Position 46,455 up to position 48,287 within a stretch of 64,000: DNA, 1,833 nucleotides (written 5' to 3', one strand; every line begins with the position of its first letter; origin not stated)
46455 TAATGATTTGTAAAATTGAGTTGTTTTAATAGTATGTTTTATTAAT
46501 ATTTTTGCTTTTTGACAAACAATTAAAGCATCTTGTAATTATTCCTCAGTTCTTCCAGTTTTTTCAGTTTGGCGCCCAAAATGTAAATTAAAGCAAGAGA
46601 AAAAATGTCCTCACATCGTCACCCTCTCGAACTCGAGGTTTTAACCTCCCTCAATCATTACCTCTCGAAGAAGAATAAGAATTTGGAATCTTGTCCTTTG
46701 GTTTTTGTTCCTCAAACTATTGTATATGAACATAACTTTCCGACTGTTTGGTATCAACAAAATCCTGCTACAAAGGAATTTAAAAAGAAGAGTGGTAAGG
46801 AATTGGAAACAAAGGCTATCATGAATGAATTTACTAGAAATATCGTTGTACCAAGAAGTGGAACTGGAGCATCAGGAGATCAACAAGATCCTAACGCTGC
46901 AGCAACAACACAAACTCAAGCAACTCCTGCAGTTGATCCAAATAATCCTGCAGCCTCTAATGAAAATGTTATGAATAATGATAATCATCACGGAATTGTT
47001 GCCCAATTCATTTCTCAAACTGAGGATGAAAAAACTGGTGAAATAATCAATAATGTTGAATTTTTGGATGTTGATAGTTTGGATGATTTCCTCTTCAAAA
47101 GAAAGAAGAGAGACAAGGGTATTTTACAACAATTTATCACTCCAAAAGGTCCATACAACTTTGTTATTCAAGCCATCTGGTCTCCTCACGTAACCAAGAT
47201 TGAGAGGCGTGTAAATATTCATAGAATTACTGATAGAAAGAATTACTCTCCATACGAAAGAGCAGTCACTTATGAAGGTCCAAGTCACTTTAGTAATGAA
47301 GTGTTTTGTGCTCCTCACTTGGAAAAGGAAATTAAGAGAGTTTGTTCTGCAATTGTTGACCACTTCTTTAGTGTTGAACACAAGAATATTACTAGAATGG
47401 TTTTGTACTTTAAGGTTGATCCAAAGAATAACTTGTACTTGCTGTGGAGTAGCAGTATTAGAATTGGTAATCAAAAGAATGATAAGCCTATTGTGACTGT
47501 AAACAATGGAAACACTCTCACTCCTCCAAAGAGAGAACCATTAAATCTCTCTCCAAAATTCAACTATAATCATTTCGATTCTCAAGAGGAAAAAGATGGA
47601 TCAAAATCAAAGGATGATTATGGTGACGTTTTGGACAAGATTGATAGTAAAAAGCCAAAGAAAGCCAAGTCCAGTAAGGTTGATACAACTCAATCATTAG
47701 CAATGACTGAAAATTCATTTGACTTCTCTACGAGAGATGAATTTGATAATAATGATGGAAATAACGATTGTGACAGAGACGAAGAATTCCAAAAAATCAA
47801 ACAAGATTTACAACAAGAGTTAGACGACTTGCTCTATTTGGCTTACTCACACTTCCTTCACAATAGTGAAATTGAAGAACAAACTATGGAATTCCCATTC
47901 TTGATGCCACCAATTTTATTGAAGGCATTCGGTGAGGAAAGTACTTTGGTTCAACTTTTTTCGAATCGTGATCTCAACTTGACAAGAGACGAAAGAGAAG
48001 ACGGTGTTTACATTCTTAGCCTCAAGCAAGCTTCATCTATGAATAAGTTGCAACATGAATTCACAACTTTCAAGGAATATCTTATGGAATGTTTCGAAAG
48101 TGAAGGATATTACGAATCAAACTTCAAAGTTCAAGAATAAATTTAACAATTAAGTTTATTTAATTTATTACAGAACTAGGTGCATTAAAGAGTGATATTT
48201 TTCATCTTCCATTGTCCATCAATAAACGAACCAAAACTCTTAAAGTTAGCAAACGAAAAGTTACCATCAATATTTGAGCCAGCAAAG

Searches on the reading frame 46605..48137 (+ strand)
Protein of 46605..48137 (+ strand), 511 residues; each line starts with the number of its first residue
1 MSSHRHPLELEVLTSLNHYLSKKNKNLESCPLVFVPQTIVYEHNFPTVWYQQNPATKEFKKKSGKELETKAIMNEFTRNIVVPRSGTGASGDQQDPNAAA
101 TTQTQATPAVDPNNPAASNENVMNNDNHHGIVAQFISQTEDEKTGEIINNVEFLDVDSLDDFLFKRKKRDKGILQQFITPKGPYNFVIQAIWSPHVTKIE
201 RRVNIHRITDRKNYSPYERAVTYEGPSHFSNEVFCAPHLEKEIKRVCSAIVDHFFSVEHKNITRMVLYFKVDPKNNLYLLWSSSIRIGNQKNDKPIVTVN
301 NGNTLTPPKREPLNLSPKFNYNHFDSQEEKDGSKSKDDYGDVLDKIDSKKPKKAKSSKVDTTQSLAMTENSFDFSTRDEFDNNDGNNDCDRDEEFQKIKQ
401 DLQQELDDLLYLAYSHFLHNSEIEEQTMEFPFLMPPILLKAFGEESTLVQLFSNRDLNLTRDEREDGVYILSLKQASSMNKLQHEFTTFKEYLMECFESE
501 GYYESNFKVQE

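Call 15: find_encoding_contigs(protein=window:46605-48137:+, flank=10000, max_places=10)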
Protein window:46605-48137:+ (511 aa): 1 contig read that carries it; 1 place shown.
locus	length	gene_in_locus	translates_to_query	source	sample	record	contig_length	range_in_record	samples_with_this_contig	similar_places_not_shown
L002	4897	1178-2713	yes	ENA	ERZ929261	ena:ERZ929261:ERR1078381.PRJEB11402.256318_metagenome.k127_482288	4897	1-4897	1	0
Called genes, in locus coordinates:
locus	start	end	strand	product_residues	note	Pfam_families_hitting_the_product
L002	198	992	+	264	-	PF01012:ETF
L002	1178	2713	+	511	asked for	-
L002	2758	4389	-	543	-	PF04969:CS (weak), PF02493:MORN (faint)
